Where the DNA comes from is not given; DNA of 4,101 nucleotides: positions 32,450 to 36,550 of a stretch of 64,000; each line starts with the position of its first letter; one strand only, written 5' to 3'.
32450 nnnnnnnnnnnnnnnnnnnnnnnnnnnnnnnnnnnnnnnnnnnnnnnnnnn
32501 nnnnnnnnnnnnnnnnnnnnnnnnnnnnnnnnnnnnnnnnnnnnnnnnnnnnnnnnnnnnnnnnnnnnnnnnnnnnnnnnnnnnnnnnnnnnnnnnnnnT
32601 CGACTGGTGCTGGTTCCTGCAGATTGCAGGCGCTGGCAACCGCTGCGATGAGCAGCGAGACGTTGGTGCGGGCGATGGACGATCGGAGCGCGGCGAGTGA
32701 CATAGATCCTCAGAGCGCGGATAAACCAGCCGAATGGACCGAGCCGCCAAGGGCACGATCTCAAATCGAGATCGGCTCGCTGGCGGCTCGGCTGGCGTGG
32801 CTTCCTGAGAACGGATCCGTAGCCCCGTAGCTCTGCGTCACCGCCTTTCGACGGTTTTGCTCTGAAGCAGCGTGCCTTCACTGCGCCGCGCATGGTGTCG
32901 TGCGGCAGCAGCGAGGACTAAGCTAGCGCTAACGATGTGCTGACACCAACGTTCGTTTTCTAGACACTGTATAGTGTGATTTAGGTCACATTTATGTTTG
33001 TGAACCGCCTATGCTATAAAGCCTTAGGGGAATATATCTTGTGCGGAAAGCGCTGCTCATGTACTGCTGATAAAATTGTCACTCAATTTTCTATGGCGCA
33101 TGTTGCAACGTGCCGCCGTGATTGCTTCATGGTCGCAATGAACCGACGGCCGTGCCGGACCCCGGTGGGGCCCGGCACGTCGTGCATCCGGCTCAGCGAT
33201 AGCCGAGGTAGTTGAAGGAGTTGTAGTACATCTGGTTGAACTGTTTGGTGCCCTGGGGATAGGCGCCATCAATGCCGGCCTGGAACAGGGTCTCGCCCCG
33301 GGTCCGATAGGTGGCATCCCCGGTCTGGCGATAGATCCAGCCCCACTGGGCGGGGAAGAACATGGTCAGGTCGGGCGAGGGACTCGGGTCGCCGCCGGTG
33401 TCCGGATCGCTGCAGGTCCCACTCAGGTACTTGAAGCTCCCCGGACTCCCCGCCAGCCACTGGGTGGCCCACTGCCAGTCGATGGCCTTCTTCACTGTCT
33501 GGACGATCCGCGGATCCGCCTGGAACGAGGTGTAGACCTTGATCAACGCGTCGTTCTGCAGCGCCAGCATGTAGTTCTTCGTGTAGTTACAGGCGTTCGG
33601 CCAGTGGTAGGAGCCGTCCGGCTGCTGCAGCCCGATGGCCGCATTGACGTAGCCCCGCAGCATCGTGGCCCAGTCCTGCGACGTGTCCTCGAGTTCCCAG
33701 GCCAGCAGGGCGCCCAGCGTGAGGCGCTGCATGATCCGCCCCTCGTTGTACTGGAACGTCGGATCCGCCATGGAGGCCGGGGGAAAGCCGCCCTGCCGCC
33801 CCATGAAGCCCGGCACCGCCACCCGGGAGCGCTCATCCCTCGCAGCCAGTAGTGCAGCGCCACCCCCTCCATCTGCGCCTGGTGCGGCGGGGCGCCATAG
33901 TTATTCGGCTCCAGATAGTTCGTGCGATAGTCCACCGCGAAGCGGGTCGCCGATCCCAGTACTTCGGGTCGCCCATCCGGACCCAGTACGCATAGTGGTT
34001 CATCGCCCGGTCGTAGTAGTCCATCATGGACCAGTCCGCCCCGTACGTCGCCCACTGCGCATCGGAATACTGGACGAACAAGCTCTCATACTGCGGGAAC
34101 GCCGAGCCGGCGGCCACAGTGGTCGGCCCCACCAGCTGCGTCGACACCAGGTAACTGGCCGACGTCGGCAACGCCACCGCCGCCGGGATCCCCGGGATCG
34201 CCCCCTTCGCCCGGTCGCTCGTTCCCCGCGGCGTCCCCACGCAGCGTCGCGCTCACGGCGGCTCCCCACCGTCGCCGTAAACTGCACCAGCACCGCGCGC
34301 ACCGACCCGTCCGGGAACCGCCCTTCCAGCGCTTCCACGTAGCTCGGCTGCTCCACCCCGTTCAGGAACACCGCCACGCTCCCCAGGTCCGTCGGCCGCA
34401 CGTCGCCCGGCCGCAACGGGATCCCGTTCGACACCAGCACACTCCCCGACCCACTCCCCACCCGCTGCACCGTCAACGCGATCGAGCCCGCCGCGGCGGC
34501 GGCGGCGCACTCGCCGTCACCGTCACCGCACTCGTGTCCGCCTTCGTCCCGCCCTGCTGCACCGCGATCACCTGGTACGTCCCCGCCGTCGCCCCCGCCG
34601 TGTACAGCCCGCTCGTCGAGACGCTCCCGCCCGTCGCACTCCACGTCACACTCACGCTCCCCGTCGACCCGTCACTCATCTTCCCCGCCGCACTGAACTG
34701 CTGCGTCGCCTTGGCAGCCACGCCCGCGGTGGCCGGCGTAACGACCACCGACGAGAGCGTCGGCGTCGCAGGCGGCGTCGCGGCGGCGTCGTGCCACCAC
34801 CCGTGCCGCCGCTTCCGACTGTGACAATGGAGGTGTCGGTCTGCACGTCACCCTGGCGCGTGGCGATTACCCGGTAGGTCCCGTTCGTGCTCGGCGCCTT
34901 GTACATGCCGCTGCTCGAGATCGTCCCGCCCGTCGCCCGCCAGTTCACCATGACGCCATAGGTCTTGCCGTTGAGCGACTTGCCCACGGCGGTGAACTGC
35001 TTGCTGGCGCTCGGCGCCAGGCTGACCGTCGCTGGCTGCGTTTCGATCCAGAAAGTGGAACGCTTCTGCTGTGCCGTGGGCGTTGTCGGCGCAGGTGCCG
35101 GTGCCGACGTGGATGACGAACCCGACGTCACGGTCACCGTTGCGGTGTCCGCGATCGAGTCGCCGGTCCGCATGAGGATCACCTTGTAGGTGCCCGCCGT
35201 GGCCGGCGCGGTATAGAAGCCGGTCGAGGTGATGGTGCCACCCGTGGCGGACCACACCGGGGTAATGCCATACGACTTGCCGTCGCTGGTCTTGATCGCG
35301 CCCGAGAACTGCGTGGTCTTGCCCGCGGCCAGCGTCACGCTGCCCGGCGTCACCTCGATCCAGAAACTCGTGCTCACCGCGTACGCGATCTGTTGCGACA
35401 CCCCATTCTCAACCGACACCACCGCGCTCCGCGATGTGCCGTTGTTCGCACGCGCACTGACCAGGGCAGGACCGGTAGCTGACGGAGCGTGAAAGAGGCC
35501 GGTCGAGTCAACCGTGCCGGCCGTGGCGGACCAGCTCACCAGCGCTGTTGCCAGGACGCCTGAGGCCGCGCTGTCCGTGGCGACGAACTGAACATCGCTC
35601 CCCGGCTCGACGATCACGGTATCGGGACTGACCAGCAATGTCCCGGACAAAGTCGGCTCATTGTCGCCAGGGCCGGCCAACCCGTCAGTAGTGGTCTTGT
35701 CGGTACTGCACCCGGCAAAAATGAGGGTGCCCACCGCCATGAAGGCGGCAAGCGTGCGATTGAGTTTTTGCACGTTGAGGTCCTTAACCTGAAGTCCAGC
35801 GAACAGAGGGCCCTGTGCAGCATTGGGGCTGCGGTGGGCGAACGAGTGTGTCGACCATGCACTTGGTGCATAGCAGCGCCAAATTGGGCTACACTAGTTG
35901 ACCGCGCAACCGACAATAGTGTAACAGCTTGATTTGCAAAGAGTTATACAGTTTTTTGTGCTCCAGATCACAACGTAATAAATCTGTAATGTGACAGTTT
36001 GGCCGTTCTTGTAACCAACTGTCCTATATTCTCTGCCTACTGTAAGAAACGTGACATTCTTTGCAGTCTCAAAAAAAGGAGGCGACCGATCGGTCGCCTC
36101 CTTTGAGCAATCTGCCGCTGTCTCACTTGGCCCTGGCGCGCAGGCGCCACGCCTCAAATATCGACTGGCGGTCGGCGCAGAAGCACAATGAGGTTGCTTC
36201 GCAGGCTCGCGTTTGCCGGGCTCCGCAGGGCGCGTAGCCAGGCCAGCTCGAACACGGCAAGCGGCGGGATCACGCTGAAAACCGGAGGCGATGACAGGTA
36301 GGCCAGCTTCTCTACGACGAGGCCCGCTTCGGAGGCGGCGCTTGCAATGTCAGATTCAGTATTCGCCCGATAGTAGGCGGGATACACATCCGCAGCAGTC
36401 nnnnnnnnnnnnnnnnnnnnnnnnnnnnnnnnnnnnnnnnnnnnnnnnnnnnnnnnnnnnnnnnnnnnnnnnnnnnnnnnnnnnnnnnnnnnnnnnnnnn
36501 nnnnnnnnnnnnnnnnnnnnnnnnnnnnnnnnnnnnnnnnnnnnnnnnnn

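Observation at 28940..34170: Tandem paralogous lipoprotein genes share a 980-bp near-identical 3' block that starts at the stop codon (recent duplication or gene conversion)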

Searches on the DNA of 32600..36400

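Call 55: search_rna_families(source=window, start=32600, end=36400, threshold=evalue, max_evalue=1, show_alignments=2)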
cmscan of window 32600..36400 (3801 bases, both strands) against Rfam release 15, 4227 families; matches with E-value up to 1: 2.
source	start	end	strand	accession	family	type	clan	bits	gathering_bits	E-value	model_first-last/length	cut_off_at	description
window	32778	32870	-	RF03167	c-di-GMP-I-GGC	Cis-reg; riboswitch;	CL00126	48.7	59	1.2e-09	1-80/80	no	c-di-GMP-I-GGC riboswitch aptamer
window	32735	32798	-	RF01944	mir-2518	Gene; miRNA;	-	27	61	0.018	1-67/67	no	mir-2518 microRNA precursor family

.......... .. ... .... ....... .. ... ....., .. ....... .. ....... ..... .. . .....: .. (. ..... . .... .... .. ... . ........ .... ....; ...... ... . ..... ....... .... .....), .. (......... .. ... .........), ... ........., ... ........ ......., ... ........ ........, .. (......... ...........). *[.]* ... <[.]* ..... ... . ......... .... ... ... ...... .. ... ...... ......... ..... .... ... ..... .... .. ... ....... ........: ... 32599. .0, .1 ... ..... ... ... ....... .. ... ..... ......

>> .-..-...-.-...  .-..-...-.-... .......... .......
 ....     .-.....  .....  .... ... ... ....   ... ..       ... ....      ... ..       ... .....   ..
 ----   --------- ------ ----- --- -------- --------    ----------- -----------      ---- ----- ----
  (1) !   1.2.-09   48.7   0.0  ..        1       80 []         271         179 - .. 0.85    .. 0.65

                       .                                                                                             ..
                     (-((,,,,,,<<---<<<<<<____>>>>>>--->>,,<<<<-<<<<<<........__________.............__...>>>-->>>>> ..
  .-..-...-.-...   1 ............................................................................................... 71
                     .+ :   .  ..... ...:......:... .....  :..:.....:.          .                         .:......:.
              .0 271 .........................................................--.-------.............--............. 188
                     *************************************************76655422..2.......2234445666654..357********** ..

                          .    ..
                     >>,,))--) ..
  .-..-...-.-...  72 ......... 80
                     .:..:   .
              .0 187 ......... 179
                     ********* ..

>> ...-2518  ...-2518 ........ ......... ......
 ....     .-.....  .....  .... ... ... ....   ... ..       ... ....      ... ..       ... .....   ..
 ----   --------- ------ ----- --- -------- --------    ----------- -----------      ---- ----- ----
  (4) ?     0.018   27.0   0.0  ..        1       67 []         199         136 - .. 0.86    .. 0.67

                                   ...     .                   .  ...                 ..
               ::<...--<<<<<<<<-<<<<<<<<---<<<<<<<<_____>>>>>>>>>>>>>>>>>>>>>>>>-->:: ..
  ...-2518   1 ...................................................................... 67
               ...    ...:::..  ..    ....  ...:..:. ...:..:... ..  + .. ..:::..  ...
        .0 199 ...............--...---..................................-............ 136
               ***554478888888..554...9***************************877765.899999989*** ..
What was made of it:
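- Tried and rejected: None at E of 1 or below (call 55).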

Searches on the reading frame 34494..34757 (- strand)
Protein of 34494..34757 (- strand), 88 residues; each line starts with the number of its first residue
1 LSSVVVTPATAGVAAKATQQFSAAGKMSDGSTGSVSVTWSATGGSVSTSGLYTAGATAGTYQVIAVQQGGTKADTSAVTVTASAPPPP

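Call 60: search_protein_families(library=pfam, proteins=[window:34494-34757:-], max_evalue=0.01)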
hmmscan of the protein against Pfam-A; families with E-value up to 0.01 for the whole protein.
seq(88 aa): 2 families
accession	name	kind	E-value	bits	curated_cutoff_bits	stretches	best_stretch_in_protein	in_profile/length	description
PF07532.17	Big_4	-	0.00059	19.8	22.1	1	26-58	23-56/59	Bacterial Ig-like domain (group 4)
PF02368.24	Big_2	-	0.0026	18.1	22.8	1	3-75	4-76/79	Bacterial Ig-like domain (group 2)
